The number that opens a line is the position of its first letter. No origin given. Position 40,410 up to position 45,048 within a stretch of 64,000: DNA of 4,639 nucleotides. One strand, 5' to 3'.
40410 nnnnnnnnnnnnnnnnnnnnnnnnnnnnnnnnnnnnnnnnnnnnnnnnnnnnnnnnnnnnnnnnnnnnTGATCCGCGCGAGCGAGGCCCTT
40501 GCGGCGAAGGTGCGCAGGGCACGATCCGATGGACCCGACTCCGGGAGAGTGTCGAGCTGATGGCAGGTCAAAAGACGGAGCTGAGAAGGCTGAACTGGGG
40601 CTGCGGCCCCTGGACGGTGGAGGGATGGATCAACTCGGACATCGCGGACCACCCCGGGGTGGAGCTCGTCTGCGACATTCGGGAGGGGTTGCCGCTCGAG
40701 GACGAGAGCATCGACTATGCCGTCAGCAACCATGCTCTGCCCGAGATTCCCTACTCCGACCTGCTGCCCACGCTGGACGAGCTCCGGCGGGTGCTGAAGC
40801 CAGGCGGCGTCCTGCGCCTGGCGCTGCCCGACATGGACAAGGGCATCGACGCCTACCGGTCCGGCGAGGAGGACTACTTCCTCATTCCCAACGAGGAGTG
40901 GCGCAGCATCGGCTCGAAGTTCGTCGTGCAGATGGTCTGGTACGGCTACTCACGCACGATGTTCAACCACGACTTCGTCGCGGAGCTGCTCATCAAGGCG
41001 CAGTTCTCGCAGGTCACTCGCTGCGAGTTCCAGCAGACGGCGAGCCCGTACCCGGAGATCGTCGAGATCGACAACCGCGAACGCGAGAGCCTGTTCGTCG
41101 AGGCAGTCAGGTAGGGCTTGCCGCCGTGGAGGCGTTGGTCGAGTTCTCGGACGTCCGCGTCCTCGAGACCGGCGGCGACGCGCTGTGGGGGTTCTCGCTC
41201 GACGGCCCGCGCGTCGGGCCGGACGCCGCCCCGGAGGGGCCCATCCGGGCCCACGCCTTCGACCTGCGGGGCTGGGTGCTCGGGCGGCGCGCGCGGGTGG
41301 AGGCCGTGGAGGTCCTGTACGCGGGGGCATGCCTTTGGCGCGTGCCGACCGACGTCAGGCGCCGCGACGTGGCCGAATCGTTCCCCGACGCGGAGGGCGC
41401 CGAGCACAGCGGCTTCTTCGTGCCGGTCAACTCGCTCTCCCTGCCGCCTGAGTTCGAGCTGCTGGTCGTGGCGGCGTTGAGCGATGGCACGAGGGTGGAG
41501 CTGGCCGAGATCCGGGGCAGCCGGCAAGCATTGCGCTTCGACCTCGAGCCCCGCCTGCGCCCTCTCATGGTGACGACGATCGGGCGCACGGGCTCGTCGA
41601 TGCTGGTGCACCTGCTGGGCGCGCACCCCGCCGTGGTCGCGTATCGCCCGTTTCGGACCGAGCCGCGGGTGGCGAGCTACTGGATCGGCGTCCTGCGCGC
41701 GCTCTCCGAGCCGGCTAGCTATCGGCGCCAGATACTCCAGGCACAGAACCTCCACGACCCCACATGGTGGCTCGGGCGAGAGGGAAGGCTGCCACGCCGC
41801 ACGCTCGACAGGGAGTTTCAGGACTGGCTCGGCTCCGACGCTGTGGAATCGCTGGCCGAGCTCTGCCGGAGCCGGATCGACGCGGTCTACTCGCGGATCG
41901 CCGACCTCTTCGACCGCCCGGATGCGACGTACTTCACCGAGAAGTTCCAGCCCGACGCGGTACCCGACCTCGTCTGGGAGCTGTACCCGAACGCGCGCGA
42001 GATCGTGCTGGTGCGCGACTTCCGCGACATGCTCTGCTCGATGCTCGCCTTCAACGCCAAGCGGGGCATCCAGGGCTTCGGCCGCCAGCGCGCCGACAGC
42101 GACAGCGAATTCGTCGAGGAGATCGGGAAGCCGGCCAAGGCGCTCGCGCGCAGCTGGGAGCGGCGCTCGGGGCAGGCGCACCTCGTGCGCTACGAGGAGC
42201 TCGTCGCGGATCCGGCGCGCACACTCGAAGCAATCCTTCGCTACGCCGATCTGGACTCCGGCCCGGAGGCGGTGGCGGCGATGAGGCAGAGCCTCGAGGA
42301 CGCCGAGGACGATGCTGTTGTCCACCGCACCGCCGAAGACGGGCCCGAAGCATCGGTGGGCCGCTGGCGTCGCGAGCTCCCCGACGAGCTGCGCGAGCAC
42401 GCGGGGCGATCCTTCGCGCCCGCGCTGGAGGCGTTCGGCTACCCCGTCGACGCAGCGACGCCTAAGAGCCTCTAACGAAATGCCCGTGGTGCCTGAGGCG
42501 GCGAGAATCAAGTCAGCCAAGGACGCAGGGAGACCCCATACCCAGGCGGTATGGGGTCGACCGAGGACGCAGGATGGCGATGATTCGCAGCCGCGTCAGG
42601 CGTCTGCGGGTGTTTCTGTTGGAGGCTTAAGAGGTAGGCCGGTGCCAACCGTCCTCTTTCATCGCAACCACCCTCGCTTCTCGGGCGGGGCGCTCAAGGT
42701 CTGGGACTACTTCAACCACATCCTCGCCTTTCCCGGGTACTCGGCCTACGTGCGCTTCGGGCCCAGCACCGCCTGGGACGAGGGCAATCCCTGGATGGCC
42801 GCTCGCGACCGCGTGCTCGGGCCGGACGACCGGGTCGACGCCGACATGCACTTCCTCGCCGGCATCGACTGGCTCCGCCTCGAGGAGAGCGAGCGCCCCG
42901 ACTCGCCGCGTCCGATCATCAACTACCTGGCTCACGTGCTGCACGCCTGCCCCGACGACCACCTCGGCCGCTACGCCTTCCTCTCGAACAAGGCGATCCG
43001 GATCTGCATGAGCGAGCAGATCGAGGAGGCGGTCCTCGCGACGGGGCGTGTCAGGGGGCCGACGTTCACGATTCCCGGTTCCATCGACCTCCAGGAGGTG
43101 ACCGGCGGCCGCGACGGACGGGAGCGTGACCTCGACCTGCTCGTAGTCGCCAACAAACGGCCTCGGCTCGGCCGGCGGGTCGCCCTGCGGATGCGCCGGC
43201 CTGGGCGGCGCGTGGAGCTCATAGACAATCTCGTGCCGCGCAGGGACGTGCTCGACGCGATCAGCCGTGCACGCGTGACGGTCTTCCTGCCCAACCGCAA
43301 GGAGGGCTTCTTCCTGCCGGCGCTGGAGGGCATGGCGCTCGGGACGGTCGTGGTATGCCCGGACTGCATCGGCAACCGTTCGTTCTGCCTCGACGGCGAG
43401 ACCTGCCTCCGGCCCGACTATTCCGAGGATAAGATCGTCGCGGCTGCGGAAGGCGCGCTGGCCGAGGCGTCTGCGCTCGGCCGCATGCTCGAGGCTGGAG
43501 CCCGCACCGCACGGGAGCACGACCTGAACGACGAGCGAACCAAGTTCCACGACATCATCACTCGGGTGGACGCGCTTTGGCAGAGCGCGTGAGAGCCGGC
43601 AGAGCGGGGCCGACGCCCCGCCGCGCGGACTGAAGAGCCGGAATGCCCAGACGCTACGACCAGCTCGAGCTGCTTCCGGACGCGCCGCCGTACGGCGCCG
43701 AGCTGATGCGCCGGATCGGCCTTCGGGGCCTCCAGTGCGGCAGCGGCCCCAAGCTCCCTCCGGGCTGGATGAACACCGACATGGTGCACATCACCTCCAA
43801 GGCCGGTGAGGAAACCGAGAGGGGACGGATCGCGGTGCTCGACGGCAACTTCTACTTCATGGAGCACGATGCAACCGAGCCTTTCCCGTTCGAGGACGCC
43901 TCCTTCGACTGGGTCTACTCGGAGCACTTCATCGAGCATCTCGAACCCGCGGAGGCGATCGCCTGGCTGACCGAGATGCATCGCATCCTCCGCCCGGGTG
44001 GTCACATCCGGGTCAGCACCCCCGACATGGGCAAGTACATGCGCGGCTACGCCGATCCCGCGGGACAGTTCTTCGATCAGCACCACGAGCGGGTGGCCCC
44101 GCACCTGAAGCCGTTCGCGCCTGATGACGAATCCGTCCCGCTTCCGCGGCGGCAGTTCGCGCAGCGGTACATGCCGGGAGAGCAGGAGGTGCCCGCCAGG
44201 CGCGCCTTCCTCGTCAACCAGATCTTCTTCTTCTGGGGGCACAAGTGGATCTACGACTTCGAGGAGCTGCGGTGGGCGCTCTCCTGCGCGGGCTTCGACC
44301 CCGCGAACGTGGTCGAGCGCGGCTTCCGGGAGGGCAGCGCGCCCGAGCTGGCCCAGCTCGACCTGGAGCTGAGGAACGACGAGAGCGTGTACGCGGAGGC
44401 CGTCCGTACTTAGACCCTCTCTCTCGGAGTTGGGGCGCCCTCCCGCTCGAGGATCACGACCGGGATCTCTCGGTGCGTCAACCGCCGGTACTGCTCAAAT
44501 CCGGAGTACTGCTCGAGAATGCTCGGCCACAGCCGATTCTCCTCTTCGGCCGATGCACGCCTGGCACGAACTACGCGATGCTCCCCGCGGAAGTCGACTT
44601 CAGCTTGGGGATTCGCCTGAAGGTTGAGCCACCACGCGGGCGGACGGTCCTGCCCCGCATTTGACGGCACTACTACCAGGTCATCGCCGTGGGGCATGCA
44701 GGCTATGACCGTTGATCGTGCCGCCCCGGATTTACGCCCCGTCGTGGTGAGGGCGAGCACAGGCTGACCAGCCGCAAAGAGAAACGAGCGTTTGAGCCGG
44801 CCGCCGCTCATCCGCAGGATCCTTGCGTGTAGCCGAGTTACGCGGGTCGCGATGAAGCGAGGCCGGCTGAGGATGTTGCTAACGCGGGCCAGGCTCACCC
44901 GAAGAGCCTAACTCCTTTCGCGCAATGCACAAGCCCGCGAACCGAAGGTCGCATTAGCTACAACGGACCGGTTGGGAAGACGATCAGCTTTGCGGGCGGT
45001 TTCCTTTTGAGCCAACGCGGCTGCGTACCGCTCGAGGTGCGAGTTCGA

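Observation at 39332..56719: Four copies of a ~380-aa GT-B-like family of unassigned function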

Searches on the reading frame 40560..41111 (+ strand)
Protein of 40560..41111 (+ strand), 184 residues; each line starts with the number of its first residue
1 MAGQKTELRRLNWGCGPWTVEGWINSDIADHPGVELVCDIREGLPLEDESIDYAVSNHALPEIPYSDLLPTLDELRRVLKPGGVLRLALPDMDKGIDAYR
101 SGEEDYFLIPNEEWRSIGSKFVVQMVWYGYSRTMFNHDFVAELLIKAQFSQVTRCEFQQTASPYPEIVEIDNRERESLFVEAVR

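Call 68: search_protein_families(library=pfam, proteins=[window:40560-41111:+], max_evalue=10)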
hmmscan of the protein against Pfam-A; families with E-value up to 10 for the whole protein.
window:40560-41111:+ (184 aa): 7 families
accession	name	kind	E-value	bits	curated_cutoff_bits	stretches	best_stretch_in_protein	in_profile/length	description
PF08241.18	Methyltransf_11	-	1.9e-08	35.3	21.2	1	36-85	47-93/95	Methyltransferase domain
PF13649.12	Methyltransf_25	-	2.2e-06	28.7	27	1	33-83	47-97/97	Methyltransferase domain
PF13847.12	Methyltransf_31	-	9.9e-06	25.7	27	1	37-96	60-119/145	Methyltransferase domain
PF05148.21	Methyltransf_8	-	3e-05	24.4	27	1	36-88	109-157/219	Hypothetical methyltransferase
PF01209.24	Ubie_methyltran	-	0.00069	19.5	20.1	1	33-86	99-150/233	ubiE/COQ5 methyltransferase family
PF08242.18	Methyltransf_12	-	0.0022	19.1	30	1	44-85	57-98/98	Methyltransferase domain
PF13489.12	Methyltransf_23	-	0.028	14.6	27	1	47-93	78-122/164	Methyltransferase domain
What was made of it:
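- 40560..41114 (+): Small SAM-methyltransferase-like protein (184 aa). Pfam Methyltransf_11 1.9e-8 (call 68).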

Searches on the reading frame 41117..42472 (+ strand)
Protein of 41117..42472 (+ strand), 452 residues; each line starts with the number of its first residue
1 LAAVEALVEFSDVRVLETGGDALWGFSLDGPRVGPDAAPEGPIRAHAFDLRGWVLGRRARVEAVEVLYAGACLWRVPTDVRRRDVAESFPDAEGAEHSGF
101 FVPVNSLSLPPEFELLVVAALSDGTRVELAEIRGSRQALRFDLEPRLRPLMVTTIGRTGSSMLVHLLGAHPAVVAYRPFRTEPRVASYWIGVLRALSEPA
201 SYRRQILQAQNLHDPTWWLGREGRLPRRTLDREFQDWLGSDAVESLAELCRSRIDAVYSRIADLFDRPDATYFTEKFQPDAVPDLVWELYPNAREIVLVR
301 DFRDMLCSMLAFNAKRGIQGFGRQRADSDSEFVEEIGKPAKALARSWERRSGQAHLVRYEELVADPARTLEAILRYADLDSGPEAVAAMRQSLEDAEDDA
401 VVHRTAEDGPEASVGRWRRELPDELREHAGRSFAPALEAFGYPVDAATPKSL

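Call 68: search_protein_families(library=pfam, proteins=[window:41117-42472:+], max_evalue=10)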
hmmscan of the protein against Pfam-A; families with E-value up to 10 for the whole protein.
window:41117-42472:+ (452 aa): 3 families
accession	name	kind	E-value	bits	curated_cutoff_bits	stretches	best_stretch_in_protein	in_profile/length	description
PF13469.12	Sulfotransfer_3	-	1.2e-17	65.4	27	1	149-380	1-213/216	Sulfotransferase family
PF00685.33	Sulfotransfer_1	-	6.2e-09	36.1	22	1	149-436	3-250/255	Sulfotransferase domain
PF24278.2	HVO_0513_N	-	0.11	12.5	29.8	1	117-145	20-48/134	HVO_0513, N-terminal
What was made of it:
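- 41126..42475 (+): Second sulfotransferase of the same 450-aa type. The start codon is inferred. Pfam PF13469 1.2e-17 (call 68).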

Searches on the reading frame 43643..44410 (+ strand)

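Call 12: search_protein_families(library=pfam, proteins=[window:43643-44410:+], max_evalue=0.01)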
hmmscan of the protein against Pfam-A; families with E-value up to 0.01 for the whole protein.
window:43643-44410:+ (256 aa): 6 families
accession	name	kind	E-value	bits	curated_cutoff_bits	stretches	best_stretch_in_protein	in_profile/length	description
PF08241.18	Methyltransf_11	-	2.9e-10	41.1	21.2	1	66-122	43-93/95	Methyltransferase domain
PF13649.12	Methyltransf_25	-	4.5e-09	37.3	27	1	68-120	46-97/97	Methyltransferase domain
PF13489.12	Methyltransf_23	-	5.2e-06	26.7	27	1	79-219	77-160/164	Methyltransferase domain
PF08242.18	Methyltransf_12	-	4.8e-05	24.4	30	1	70-122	48-98/98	Methyltransferase domain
PF13847.12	Methyltransf_31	-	4.8e-05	23.5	27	1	69-128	55-113/145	Methyltransferase domain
PF20922.3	Anamorsin_N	-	0.0045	17.2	27.1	1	83-126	47-89/163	Anamorsin, N-terminal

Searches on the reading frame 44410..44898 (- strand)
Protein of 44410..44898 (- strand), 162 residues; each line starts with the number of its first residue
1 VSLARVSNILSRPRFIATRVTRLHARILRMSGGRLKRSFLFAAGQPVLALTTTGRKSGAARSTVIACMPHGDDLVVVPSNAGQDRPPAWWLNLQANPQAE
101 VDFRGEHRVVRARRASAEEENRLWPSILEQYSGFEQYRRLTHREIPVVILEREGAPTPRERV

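Call 35: search_protein_families(library=pfam, proteins=[window:44410-44898:-], max_evalue=0.01)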
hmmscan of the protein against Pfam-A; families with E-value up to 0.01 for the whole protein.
window:44410-44898:- (162 aa): 1 family
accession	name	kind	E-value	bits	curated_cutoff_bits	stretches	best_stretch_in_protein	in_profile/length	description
PF04075.20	F420H2_quin_red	-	9.1e-31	107.1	22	1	21-151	2-129/130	F420H(2)-dependent quinone reductase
